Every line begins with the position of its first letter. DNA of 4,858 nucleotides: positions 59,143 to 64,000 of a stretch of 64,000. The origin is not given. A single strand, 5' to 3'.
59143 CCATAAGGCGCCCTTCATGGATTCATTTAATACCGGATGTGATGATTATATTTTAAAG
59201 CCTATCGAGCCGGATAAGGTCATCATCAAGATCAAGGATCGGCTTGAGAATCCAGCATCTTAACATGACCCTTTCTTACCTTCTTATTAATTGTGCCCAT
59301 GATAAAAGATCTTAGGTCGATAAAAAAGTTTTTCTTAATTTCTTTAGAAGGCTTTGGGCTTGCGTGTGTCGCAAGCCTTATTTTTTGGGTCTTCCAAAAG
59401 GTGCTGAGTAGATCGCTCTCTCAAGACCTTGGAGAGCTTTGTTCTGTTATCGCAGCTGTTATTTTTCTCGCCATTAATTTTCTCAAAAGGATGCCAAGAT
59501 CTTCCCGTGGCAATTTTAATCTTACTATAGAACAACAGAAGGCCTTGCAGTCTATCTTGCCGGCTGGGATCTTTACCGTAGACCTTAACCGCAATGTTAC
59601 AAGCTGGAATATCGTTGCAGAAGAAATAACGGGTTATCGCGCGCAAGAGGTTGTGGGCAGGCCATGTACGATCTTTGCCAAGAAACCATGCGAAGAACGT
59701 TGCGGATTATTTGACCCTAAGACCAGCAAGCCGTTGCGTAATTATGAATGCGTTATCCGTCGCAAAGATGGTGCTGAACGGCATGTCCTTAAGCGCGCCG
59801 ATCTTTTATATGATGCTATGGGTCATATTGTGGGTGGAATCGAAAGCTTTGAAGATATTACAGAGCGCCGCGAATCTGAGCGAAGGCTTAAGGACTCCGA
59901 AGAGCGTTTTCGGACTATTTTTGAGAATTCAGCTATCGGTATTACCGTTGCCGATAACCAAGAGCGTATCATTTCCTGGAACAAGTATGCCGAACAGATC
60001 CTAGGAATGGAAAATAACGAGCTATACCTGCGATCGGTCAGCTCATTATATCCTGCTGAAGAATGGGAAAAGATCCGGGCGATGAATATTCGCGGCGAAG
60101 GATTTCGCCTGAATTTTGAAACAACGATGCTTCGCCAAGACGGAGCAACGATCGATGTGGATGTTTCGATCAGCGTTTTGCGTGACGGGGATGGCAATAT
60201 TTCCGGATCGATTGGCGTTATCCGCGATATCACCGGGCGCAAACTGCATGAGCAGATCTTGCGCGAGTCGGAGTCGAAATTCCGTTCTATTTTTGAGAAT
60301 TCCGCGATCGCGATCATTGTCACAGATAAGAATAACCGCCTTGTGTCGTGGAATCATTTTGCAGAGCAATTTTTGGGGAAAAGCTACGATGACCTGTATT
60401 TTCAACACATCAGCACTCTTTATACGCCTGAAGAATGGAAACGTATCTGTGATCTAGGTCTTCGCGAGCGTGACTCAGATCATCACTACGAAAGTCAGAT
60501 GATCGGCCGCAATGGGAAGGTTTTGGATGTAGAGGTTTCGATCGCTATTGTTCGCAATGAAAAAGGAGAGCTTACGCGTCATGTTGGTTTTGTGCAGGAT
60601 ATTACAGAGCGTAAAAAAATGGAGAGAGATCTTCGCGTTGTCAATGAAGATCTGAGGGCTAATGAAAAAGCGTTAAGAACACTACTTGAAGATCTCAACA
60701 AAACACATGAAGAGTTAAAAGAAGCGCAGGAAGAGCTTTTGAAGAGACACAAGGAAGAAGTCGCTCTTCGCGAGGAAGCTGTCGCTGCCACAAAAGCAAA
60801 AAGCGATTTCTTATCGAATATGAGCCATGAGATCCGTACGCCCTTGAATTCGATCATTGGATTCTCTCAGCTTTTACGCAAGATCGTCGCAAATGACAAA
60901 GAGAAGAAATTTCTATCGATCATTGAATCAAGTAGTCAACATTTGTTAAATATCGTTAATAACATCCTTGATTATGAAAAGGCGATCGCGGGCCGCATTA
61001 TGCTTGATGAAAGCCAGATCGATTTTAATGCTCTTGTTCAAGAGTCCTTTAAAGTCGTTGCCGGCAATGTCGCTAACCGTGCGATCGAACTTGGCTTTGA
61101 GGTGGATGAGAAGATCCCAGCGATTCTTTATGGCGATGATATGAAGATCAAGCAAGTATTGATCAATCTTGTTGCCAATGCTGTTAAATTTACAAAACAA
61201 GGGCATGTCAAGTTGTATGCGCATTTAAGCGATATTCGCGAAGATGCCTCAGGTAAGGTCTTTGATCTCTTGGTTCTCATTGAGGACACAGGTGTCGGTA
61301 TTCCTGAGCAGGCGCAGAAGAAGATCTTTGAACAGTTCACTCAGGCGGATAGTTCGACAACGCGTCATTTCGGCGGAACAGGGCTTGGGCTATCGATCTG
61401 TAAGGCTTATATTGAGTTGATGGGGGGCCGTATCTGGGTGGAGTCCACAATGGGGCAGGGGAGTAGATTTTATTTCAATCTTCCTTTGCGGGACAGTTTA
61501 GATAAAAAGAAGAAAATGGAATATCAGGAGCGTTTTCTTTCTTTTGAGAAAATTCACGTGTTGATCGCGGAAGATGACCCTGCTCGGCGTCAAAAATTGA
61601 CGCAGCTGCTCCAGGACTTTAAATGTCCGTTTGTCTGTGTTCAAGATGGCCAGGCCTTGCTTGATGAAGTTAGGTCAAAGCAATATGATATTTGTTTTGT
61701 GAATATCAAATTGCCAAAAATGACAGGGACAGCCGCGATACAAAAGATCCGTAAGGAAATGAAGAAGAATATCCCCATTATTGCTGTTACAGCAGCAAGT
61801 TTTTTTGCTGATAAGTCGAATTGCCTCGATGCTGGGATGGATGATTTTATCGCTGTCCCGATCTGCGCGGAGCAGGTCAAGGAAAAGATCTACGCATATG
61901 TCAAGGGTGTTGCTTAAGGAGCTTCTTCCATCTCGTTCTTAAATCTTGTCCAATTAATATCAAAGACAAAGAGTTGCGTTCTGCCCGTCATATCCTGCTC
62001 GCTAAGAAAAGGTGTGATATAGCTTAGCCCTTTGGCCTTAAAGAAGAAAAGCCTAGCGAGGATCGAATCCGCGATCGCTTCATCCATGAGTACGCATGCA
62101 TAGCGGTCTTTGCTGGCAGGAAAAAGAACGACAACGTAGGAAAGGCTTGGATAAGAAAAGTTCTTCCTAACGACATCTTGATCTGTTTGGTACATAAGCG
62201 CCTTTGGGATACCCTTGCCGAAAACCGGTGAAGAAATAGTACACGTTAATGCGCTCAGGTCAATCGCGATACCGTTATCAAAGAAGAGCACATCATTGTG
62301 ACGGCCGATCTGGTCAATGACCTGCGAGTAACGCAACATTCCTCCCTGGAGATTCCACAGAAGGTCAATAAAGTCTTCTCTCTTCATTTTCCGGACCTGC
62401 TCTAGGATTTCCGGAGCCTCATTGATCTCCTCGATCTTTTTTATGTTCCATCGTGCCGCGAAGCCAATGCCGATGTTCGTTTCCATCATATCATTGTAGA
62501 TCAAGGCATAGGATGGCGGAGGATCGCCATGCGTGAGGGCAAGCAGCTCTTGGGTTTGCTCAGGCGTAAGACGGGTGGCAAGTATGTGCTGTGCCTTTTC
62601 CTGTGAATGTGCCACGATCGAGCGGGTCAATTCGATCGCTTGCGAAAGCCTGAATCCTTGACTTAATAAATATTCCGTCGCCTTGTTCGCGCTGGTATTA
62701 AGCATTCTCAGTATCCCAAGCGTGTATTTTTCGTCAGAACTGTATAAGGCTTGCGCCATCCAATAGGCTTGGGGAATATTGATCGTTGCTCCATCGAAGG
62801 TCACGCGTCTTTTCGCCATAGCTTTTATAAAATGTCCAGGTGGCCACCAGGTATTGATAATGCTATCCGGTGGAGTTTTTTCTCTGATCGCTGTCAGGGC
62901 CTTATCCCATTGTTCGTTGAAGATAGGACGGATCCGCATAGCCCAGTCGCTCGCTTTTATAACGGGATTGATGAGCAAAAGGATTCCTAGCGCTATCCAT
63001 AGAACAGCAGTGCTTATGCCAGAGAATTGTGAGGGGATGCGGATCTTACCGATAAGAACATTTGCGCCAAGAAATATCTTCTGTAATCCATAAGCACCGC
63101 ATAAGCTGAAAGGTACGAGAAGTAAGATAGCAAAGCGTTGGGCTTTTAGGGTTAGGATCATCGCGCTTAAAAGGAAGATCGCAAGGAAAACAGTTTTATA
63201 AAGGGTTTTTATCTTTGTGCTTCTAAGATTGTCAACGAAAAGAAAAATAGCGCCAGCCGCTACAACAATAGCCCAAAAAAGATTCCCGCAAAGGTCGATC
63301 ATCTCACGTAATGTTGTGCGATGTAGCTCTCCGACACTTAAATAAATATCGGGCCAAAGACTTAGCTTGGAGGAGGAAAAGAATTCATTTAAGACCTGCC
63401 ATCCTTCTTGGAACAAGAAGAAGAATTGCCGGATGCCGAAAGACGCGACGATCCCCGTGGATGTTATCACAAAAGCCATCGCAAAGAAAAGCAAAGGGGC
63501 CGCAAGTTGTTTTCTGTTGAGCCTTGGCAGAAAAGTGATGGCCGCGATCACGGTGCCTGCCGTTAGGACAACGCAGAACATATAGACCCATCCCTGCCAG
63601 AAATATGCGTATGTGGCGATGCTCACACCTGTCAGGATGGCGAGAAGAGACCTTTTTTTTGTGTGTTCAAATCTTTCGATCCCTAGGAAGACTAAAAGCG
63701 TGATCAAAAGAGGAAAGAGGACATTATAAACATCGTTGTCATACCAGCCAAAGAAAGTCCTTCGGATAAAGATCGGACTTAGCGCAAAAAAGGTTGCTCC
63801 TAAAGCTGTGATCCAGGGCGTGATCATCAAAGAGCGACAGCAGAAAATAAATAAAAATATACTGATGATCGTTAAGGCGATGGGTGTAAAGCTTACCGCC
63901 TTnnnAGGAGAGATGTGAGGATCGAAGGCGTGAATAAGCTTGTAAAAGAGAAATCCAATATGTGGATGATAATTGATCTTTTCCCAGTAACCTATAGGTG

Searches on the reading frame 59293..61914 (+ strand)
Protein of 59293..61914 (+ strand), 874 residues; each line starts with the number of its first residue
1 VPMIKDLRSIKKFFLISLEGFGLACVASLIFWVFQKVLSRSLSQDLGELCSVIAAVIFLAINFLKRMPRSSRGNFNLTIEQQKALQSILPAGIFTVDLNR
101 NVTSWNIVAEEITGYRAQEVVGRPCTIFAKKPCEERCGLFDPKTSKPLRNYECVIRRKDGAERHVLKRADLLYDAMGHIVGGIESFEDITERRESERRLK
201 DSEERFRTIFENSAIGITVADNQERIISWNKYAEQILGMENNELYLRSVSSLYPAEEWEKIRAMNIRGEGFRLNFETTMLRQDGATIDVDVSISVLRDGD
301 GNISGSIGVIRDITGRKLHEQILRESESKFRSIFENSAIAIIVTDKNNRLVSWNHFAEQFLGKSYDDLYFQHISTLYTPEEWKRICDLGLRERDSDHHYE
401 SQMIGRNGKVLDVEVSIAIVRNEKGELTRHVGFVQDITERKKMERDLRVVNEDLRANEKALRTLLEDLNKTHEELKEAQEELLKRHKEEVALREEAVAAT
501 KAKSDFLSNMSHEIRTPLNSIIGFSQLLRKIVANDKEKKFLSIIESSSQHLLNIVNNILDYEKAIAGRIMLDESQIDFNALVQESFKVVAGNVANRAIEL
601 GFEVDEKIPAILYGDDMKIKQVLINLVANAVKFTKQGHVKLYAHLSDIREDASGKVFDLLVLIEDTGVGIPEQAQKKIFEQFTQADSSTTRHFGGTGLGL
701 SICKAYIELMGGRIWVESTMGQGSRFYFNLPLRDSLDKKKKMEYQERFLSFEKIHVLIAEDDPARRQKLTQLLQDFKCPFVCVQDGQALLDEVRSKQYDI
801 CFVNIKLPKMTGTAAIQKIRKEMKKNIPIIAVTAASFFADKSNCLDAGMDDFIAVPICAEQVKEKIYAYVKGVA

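Call 69: search_protein_families(library=pfam, proteins=[window:59293-61914:+], max_evalue=0.001)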
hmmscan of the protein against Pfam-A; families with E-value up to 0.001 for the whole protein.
window:59293-61914:+ (874 aa): 10 families
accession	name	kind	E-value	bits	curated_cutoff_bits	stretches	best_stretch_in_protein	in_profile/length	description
PF13426.13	PAS_9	-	3.7e-38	130.4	27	3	216-314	3-102/103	PAS domain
PF00989.32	PAS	-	2e-36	124.9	22.6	3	204-313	1-113/113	PAS fold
PF02518.31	HATPase_c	-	1.1e-29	103.5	26.4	1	614-733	1-110/111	Histidine kinase-, DNA gyrase B-, and HSP90-like ATPase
PF13188.13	PAS_8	-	1.3e-23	82.5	21.8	2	204-254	1-52/65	PAS domain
PF08448.16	PAS_4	-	1.3e-21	77.3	23.1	2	89-194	4-110/110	PAS fold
PF00072.30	Response_reg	-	4.5e-21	75.5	30.2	1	756-866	1-110/111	Response regulator receiver domain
PF00512.31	HisKA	-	4.3e-20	72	26.9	1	502-565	1-64/66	His Kinase A (phospho-acceptor) domain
PF08447.18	PAS_3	-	7.1e-12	45.9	25.6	1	226-310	1-89/89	PAS fold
PF12860.13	PAS_7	-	1.8e-06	28.5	27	0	211-240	2-31/115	PAS fold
PF13596.12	PAS_10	-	7.7e-06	27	22.1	0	209-314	4-106/106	PAS domain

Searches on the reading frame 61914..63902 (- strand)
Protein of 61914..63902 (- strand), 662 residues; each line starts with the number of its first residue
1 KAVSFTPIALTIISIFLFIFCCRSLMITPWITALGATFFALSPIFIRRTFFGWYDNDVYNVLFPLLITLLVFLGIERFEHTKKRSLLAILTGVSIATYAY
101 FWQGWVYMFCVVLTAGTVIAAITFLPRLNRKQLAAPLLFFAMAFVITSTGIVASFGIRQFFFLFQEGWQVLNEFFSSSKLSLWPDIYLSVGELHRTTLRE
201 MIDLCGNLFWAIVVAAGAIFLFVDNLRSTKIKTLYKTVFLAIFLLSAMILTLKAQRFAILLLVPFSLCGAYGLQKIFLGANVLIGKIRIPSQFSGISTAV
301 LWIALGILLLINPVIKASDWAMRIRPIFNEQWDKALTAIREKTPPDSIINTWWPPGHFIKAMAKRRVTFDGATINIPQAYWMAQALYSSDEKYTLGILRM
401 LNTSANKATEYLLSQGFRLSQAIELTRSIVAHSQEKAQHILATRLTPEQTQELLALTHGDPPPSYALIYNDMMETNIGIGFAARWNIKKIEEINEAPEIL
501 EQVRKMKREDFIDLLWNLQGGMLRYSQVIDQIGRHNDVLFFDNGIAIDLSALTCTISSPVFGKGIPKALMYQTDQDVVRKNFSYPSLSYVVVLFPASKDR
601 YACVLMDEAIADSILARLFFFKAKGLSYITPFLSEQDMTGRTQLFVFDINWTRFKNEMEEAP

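Call 69: search_protein_families(library=pfam, proteins=[window:61914-63902:-], max_evalue=0.001)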
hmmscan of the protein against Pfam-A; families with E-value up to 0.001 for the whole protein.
window:61914-63902:- (662 aa): 1 family
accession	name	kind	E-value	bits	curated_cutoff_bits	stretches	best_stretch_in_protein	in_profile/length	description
PF02516.20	STT3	-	2.7e-07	30.9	24.5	1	33-289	127-375/405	Oligosaccharyl transferase STT3, N-terminal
